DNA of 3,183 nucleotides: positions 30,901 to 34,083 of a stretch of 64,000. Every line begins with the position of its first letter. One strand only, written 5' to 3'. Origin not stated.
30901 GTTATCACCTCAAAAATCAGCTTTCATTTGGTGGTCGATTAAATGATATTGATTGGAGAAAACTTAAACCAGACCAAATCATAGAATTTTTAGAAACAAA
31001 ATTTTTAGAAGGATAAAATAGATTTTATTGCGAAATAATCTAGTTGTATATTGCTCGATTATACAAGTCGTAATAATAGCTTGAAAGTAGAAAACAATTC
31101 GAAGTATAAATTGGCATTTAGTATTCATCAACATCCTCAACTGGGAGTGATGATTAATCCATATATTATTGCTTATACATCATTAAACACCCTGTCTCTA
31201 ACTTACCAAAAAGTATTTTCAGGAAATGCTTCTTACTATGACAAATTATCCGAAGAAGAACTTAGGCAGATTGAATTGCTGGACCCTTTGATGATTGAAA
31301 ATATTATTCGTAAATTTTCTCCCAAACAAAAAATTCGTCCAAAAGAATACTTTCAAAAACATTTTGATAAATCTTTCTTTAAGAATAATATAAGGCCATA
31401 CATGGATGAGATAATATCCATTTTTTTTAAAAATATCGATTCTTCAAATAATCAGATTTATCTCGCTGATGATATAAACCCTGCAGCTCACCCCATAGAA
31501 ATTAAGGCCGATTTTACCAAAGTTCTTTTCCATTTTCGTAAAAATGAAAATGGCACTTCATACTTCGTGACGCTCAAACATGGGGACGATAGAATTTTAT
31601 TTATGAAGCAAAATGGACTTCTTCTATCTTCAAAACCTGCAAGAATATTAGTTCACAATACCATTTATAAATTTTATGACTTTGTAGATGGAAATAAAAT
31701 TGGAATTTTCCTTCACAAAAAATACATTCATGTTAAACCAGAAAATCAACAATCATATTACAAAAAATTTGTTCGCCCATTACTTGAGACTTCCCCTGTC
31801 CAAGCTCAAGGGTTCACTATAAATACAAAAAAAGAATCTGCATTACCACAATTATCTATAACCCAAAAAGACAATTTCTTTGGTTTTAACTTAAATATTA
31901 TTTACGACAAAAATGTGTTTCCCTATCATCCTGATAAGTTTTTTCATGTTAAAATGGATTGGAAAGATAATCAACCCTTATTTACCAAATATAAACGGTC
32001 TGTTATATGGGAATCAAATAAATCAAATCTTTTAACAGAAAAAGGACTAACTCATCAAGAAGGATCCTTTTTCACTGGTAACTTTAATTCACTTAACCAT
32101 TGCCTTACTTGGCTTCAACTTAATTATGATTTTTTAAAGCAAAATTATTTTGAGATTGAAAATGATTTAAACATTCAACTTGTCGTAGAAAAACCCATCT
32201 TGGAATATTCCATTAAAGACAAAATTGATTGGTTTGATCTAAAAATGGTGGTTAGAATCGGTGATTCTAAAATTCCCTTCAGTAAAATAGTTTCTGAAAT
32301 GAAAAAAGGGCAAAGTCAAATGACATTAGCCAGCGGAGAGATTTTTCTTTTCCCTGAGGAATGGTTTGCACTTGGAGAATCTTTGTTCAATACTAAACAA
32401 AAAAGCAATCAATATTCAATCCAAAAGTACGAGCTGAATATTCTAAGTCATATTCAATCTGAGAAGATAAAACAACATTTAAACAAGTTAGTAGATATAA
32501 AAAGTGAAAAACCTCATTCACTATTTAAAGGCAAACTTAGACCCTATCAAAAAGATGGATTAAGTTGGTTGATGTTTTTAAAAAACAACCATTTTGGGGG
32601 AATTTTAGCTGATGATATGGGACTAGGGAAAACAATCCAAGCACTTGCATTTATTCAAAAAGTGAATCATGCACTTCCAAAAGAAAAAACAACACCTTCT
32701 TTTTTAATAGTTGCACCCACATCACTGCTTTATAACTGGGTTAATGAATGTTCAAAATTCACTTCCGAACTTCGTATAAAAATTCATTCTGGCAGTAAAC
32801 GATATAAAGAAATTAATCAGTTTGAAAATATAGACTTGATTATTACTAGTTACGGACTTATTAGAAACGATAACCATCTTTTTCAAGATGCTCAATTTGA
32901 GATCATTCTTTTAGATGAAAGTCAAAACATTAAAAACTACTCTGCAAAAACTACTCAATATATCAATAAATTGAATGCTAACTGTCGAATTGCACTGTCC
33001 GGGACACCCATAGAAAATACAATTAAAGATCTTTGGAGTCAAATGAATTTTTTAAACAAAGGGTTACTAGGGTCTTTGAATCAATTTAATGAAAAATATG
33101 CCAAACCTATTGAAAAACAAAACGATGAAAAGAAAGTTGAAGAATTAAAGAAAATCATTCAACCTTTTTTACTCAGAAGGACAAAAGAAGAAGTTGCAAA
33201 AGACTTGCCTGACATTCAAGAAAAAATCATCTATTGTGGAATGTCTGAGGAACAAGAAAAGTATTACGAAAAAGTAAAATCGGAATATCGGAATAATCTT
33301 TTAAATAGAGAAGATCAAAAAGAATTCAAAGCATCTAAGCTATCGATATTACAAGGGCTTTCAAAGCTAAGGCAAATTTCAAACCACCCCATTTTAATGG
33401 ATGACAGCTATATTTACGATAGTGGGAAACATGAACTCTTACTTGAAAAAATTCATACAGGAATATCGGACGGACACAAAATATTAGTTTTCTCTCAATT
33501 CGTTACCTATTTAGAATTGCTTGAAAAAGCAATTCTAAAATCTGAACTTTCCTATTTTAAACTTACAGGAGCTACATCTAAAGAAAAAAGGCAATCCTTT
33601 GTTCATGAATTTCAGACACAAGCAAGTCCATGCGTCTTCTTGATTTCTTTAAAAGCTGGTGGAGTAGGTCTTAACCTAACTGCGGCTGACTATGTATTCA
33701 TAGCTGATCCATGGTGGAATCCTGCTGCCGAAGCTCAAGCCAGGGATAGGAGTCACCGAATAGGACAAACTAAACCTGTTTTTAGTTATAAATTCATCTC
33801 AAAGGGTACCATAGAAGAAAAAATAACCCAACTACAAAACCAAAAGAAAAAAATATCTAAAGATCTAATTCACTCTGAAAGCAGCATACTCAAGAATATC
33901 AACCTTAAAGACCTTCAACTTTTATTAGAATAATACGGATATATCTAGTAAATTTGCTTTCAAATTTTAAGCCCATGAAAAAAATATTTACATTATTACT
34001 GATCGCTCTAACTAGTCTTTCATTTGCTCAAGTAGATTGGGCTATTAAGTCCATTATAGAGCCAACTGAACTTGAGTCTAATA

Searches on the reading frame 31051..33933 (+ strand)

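Call 114: search_protein_families(library=pfam, proteins=[window:31051-33933:+], max_evalue=0.00001)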
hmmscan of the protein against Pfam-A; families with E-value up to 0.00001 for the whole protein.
window:31051-33933:+ (960 aa): 4 families
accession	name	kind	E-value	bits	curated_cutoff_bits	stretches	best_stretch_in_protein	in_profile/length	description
PF00176.29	SNF2-rel_dom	-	1.4e-75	254.5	24.9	1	499-780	1-288/290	SNF2-related domain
PF00271.37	Helicase_C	-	2.2e-21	76.6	23.5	1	798-905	7-110/110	Helicase conserved C-terminal domain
PF04851.21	ResIII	-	2.4e-14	54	22.5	1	495-654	3-163/164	Type III restriction enzyme, res subunit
PF00270.35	DEAD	-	7e-10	39.3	26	1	519-660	19-166/167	DEAD/DEAH box helicase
